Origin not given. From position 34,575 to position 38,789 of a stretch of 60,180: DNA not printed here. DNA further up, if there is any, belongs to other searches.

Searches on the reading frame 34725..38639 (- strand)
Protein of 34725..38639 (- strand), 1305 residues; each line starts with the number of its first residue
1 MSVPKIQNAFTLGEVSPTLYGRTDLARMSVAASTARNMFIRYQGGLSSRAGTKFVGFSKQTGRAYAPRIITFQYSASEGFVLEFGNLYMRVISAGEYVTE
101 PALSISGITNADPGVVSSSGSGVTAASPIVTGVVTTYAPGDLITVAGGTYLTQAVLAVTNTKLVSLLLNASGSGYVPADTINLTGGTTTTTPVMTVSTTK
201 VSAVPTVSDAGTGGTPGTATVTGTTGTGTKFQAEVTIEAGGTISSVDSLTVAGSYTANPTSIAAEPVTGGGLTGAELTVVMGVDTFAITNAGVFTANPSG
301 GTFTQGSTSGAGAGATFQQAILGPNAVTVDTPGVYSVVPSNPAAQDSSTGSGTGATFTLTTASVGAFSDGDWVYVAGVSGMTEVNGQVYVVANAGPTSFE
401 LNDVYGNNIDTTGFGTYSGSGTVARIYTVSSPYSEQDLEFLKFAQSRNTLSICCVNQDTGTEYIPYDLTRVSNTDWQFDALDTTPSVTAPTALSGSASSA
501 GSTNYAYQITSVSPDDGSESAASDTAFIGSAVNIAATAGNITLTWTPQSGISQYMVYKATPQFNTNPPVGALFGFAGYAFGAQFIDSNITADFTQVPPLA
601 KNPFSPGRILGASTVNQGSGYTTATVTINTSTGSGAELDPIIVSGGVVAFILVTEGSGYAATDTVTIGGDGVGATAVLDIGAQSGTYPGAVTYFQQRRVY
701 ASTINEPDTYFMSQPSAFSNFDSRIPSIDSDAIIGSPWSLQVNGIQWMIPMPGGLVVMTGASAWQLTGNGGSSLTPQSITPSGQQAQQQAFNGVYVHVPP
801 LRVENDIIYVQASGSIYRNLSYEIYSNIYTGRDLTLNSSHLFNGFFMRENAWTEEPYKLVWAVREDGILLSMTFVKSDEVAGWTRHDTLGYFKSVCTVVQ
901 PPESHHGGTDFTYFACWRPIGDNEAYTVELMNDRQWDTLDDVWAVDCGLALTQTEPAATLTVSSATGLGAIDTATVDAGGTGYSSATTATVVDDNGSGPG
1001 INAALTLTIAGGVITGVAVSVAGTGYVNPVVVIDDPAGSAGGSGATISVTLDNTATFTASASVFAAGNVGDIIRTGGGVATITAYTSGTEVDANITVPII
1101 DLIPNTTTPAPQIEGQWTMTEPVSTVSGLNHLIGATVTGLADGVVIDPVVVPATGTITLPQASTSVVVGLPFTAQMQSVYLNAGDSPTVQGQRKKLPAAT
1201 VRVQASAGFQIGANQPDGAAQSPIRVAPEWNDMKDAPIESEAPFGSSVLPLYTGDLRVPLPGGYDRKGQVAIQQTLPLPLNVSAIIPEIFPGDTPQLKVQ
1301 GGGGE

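Call 55: search_protein_families(library=phrogs, proteins=[window:34725-38639:-], max_evalue=0.00001)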
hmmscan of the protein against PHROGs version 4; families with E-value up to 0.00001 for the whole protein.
window:34725-38639:- (1305 aa): 5 families
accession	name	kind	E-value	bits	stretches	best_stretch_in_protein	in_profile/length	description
phrog_376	-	tail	5.5e-141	472.3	1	5-1289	6-707/712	tail protein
phrog_15566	-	tail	2.7e-67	228.5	2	670-987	28-335/552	tail protein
phrog_20269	-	unknown function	1.2e-28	101.2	1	4-145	4-119/374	-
phrog_30010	-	unknown function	6.4e-23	82.3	1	814-981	188-352/517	-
phrog_438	-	tail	2.7e-07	31.1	0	961-1051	188-275/478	baseplate wedge subunit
